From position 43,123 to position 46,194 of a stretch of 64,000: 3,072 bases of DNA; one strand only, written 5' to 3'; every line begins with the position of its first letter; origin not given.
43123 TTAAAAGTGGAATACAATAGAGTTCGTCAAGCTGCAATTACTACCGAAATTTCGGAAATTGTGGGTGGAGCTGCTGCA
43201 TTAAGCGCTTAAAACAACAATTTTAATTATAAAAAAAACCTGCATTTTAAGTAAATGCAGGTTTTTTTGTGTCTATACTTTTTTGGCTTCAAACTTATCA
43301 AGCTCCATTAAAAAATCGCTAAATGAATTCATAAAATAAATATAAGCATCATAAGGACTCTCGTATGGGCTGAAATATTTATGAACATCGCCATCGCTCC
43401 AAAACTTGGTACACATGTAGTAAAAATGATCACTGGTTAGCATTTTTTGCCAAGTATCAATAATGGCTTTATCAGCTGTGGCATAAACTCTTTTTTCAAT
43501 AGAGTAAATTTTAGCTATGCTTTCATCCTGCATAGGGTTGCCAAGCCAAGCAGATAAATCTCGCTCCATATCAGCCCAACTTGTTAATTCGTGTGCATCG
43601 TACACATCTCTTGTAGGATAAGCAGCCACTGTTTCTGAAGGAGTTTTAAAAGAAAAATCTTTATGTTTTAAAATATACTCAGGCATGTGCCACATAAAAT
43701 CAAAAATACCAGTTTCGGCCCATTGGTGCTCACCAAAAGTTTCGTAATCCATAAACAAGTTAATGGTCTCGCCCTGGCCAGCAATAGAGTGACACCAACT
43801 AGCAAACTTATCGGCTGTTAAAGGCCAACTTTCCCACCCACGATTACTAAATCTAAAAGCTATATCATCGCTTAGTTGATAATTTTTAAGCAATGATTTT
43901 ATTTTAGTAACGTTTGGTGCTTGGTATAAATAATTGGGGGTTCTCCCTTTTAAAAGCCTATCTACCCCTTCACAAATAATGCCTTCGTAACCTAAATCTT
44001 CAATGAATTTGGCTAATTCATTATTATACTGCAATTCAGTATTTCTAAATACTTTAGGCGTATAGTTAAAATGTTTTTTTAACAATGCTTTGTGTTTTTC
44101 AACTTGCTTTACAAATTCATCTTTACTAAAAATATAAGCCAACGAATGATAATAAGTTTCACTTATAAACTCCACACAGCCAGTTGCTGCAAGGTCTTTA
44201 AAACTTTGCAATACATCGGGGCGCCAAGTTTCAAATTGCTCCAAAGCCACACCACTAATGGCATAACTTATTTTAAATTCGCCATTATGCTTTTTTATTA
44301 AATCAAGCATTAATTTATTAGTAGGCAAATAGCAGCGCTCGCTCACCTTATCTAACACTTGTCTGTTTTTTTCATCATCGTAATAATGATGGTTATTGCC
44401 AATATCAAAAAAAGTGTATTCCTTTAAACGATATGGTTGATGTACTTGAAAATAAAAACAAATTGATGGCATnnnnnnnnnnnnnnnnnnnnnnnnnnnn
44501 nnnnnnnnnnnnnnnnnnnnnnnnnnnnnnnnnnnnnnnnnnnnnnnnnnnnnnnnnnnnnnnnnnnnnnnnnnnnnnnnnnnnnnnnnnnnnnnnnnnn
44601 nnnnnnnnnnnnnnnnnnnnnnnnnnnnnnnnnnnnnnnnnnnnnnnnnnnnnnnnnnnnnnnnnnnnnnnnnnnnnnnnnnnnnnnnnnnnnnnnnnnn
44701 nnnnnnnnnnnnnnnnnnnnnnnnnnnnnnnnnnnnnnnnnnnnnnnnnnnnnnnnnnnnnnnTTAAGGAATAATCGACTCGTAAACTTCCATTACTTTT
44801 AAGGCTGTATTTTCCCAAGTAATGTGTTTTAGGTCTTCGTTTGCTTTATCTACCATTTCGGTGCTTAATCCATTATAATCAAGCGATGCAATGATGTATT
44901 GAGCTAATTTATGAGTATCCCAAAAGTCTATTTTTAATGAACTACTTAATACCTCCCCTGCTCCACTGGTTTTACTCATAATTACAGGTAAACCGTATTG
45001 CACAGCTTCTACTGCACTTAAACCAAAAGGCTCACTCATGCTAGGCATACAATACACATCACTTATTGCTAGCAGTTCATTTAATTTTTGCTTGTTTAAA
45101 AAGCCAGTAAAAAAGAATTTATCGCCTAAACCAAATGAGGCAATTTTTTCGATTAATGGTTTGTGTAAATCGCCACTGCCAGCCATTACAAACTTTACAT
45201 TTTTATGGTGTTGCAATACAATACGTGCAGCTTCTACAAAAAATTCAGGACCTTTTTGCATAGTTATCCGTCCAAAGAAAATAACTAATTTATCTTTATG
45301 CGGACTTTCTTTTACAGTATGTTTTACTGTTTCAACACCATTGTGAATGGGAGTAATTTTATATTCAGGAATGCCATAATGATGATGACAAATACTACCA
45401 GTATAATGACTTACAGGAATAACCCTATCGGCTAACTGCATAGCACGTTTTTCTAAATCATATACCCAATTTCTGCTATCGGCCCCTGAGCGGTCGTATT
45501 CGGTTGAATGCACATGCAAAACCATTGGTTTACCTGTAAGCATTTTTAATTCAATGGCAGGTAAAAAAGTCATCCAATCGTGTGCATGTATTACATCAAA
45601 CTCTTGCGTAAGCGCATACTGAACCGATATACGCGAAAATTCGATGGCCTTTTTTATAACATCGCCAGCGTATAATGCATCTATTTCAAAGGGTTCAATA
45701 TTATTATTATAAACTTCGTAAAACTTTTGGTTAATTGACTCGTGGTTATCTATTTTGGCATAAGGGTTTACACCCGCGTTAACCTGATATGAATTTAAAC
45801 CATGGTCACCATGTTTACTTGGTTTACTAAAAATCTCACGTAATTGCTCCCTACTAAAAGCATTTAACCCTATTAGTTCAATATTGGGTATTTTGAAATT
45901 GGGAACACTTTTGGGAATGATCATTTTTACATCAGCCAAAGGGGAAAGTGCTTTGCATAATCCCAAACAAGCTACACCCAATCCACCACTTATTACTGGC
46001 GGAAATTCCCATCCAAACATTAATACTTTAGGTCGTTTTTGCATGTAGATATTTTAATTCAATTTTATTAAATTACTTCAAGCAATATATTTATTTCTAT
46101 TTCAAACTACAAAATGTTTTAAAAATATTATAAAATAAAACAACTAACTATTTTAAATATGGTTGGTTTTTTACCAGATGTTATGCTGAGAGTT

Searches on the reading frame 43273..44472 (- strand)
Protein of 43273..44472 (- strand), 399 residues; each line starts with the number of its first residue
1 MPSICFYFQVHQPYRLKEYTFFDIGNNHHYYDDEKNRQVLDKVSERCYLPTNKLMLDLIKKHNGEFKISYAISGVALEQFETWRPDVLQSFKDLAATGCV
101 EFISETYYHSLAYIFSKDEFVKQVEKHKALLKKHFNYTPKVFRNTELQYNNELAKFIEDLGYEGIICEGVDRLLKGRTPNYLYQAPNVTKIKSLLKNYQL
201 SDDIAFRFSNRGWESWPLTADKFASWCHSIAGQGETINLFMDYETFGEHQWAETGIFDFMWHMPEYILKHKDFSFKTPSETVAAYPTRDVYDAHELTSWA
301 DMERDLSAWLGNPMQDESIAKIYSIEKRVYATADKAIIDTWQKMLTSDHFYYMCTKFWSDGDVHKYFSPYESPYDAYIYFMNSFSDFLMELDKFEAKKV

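Call 9: search_protein_families(library=pfam, proteins=[window:43273-44472:-], max_evalue=0.1)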
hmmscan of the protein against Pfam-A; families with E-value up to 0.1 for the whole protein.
window:43273-44472:- (399 aa): 2 families
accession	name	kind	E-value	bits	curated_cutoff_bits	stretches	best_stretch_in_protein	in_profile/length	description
PF03065.20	Glyco_hydro_57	-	4.4e-78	263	21.2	1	6-292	2-289/291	Glycosyl hydrolase family 57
PF01522.26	Polysacc_deac_1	-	5.3e-07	30.1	23.1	1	80-164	47-123/124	Polysaccharide deacetylase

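Call 10: search_protein_families(library=ncbifam, proteins=[window:43273-44472:-], max_evalue=0.1)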
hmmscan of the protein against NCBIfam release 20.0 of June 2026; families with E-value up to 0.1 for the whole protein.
window:43273-44472:- (399 aa): 3 families
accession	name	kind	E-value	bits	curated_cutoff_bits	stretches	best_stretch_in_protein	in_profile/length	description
TIGR02764.1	spore_ybaN_pdaB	equivalog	0.00068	19.5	237.4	1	101-166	60-125/191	polysaccharide deacetylase family sporulation protein PdaB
NF041566.1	branchenz_Thermus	equivalog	0.00099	17.9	920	1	74-175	110-212/527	1,4-alpha-glucan branching protein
NF011115.0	PRK14543.1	equivalog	0.094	12.6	287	0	192-216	46-70/169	nucleoside-diphosphate kinase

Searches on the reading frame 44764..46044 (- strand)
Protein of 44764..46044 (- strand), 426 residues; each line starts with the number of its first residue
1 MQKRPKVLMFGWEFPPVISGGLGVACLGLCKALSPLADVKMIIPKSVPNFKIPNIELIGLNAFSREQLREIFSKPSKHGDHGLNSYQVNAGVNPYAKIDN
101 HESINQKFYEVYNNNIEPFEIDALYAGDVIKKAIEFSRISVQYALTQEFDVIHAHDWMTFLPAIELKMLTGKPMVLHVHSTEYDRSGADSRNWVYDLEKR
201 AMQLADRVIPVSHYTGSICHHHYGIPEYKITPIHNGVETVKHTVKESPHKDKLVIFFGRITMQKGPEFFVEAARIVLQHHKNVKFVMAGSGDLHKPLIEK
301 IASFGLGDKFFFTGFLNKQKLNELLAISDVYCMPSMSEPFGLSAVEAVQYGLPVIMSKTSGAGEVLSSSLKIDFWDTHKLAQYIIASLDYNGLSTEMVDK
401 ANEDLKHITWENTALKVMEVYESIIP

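Call 9: search_protein_families(library=pfam, proteins=[window:44764-46044:-], max_evalue=0.1)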
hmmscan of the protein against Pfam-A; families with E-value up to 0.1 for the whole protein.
window:44764-46044:- (426 aa): 6 families
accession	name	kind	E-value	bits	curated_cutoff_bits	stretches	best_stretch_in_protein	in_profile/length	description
PF00534.26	Glycos_transf_1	-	2.5e-33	115.5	26.4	1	242-385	6-153/172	Glycosyl transferases group 1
PF13692.12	Glyco_trans_1_4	-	3.2e-25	89.5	27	1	252-386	2-138/142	Glycosyl transferases group 1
PF08323.17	Glyco_transf_5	-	3.5e-21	76.4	22.7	1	6-224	1-230/239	Starch synthase catalytic domain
PF13439.12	Glyco_transf_4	-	7.2e-20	72.1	28.5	1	136-239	60-168/170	Glycosyltransferase Family 4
PF20706.3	GT4-conflict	-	4.9e-17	62.4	26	1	178-373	115-327/385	Family 4 Glycosyltransferase in conflict systems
PF13579.12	Glyco_trans_4_4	-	2.6e-13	51.1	29.7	1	145-236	68-158/158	Glycosyl transferase 4-like domain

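Call 10: search_protein_families(library=ncbifam, proteins=[window:44764-46044:-], max_evalue=0.1)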
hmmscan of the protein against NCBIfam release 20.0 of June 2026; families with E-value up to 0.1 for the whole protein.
window:44764-46044:- (426 aa): 49 families (the best 25 are shown)
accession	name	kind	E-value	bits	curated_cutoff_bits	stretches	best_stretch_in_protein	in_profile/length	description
TIGR04157.1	glyco_rSAM_CFB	subfamily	1.3e-34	119.9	400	1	151-370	121-343/406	TIGR04157 family glycosyltransferase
TIGR02149.1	glgA_Coryne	subfamily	1.8e-29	103.1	302.4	1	138-425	70-391/391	glycogen synthase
TIGR02095.1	glgA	subfamily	2.1e-23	82.7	328.45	2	249-367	292-408/477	glycogen/starch synthase, ADP-glucose type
TIGR04047.1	MSMEG_0565_glyc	hypoth_equivalog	1.2e-20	74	259.85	1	129-422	67-372/373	MSMEG_0565 family glycosyltransferase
TIGR03449.1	mycothiol_MshA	equivalog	1e-19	70.8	462.5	1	146-424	100-403/406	D-inositol-3-phosphate glycosyltransferase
TIGR03999.1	thiol_BshA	equivalog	7.7e-19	67.9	273.7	1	141-423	77-372/375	N-acetyl-alpha-D-glucosaminyl L-malate synthase BshA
NF038295.1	EPS_HpsP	equivalog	1.7e-17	63.5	550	1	245-425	201-388/388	hormogonium polysaccharide biosynthesis glycosyltransferase HpsP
TIGR03088.1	stp2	hypoth_equivalog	2.1e-16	60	409.05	1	151-371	84-316/374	TIGR03088 family PEP-CTERM/XrtA system glycosyltransferase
NF047684.1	TeichurnBiosyTuaC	equivalog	4.6e-16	58.7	550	1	148-425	108-390/391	teichuronic acid biosynthesis protein TuaC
NF041010.1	glycosy_Agl16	equivalog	8.2e-15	54.5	575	1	189-424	118-351/352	glycosylation protein Agl16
NF041876.1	EPS_EpsE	equivalog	1.2e-14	54.4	400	1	251-395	213-366/389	exopolysaccharide biosynthesis GT4 family glycosyltransferase EpsE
NF001904.0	PRK00654.2-3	equivalog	1.1e-13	50.7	577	2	249-383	292-428/475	glycogen synthase GlgA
NF053513.1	Gtran_IagA_BgsA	equivalog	1.6e-12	47.1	460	1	131-359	26-267/333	LTA glycolipid anchor biosynthesis glycosyltransferase, IagA/BgsA family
NF046085.1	XrtY_assoc_Gly1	equivalog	5.7e-12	45.2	400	1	229-367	183-324/387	XrtY-associated glycosyltransferase XYAG1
NF001899.0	PRK00654.1-2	equivalog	1.1e-11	43.9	459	2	249-363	289-401/478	glycogen synthase GlgA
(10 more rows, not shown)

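Call 13: find_encoding_contigs(protein=window:44764-46044:-, flank=10000, max_places=8)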
Protein window:44764-46044:- (426 aa): 1 contig read that carries it; 1 place shown.
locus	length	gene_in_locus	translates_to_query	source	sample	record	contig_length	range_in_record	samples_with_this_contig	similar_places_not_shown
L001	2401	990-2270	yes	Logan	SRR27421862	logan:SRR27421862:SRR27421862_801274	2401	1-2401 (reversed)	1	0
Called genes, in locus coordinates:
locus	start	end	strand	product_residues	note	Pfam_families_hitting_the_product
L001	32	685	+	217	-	-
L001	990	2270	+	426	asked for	PF08323:Glyco_transf_5, PF13439:Glyco_transf_4, PF13579:Glyco_trans_4_4, PF20706:GT4-conflict, PF00534:Glycos_transf_1, PF13692:Glyco_trans_1_4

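Call 23: find_related_loci(query=window:44764-46044:-, collection=genome_contigs, flank=8000)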
Query window:44764-46044:- (426 aa) in genome_contigs; peptide patterns used: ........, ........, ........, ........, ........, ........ (x = any residue, [..] = any of these).
600 stretches matched a pattern (row limit reached: there are more); 596 encode a relative of the query (tblastn E <= 1e-3); the best 80 are kept; 80 distinct loci.
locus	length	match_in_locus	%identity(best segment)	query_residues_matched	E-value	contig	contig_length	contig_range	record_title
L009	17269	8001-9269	68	1-424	0e+0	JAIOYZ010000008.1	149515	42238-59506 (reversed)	MAG: Bacteroidia bacterium isolate Tobar12.5m-G26 Tobar12-5m-20mill-C41, whole genome shotgun sequence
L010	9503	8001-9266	70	2-424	0e+0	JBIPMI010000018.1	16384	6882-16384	MAG: Bacteroidia bacterium isolate ME2016-07-08_3300034284_group7_bin131 Rohwer_bin1045_scaffold_1915_c1, whole genome s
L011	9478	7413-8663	65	4-421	0e+0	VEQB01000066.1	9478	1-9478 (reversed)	MAG: Bacteroidetes bacterium isolate ZLKRG02 NODE_7993_length_9478_cov_3.312587, whole genome shotgun sequence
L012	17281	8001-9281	48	4-425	4e-137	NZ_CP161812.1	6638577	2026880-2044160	Luteolibacter sp. Populi chromosome, complete genome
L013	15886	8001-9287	45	4-425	1e-127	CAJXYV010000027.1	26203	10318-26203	MAG TPA_asm: uncultured Verrucomicrobia bacterium isolate SRR6231157_bin.4_MetaBAT_v2.12.1_MAG genome assembly, contig:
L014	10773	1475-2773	47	1-422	4e-127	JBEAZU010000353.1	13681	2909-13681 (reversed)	MAG: Bacteroidota bacterium isolate NASQAN2011_458_B_bin.12 scaffold_116634, whole genome shotgun sequence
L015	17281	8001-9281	46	4-425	1e-124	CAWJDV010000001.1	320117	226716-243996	MAG: uncultured Verrucomicrobiae bacterium isolate MFD04716.bin.2.184 genome assembly, contig: contig_10917, whole genom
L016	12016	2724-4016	45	1-425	3e-124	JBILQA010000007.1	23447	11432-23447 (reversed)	MAG: Akkermansiaceae bacterium isolate ME2018-05-29_3300042473_group8_bin119 Rohwer_bin2751_scaffold_633_c1, whole genom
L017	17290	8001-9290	45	4-425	2e-120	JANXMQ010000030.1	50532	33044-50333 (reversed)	MAG: Akkermansiaceae bacterium isolate 337R_concoct_304 337R_k141_1111084, whole genome shotgun sequence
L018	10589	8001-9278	44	1-425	6e-120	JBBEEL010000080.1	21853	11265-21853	MAG: Akkermansiaceae bacterium isolate LejiaF_61_22 Lejia_F_3485_length_21853_cov_14, whole genome shotgun sequence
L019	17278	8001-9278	42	6-425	9e-109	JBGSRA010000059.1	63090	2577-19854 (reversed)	MAG: Draconibacterium sp. isolate JTS-AC346 k141_2498946, whole genome shotgun sequence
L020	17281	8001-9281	43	4-421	8e-108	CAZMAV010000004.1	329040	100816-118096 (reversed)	MAG TPA_asm: uncultured Bacteroidia bacterium isolate SRP141376_co5_421 genome assembly, contig: NODE_24_length_329040_c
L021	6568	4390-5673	40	6-421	2e-107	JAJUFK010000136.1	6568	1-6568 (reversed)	MAG: Bacteroidota bacterium isolate bin9 k141_78696_length_6568_cov_7.0000, whole genome shotgun sequence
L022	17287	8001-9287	41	6-425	5e-107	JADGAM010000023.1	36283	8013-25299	MAG: Oligoflexia bacterium isolate nN3bin16 nN3_bin16_NODE_23_length_36283_cov_3.381648, whole genome shotgun sequence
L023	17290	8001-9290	40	2-425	6e-106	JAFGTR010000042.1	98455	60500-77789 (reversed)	MAG: Bacteroidales bacterium isolate Zod_Metabat.988 k87_795442, whole genome shotgun sequence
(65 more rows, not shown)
